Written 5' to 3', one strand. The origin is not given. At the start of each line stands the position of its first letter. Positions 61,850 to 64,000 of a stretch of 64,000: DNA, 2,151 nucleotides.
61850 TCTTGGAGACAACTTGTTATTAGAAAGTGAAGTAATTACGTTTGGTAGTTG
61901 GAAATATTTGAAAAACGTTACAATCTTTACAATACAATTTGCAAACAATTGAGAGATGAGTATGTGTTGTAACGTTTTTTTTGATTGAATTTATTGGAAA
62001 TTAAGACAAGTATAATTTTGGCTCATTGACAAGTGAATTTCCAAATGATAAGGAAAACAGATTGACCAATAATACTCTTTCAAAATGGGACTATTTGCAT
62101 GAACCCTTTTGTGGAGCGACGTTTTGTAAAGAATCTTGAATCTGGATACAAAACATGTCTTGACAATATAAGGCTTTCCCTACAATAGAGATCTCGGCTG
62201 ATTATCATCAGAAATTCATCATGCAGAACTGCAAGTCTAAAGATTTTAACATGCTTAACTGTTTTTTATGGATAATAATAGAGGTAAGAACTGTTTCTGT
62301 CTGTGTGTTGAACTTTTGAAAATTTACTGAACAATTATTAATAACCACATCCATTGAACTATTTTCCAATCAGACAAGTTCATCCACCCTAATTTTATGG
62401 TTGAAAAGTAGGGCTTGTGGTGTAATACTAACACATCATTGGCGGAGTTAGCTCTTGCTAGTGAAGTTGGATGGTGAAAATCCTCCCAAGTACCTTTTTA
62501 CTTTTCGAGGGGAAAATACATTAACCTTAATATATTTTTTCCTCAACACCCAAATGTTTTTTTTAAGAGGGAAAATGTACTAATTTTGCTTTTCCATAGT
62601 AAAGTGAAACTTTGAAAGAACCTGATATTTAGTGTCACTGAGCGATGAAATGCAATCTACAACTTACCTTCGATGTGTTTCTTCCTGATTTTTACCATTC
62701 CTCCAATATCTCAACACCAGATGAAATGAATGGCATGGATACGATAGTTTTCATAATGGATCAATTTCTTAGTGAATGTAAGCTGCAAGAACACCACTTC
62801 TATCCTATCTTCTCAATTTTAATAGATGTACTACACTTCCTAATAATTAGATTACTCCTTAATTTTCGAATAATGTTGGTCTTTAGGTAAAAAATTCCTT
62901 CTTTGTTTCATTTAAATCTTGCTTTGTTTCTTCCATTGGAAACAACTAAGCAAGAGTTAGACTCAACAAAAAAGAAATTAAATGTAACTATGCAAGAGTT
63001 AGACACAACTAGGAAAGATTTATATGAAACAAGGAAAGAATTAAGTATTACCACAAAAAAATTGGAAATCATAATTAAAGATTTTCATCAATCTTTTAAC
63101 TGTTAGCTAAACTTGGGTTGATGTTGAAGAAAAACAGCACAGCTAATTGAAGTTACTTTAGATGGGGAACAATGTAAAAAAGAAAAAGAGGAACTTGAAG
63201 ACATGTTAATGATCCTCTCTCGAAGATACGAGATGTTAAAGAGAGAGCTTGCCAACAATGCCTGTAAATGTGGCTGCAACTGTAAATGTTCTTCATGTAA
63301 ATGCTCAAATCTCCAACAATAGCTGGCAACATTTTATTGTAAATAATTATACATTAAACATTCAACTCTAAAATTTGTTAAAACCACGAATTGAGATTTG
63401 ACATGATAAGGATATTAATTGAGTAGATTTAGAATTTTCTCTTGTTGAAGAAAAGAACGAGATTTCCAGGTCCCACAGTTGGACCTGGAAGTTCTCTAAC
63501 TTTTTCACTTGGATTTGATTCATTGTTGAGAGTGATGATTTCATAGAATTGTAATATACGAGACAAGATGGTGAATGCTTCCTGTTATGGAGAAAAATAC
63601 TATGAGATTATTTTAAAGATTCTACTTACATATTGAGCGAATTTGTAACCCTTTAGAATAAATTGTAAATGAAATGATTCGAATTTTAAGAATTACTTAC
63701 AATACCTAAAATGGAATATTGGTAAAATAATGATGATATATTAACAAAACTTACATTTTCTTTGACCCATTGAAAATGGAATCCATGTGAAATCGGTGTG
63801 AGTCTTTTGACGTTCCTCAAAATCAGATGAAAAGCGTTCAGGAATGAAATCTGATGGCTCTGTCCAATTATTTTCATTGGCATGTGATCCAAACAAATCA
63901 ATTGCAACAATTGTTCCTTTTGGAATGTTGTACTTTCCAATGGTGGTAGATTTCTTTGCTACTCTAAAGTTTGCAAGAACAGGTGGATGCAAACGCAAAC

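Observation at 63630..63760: Putative 5-nt micro-exon encoding the haem-ligand cysteine of a cytochrome P450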

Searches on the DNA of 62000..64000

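Call 60: search_rna_families(source=window, start=62000, end=64000, threshold=gathering)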
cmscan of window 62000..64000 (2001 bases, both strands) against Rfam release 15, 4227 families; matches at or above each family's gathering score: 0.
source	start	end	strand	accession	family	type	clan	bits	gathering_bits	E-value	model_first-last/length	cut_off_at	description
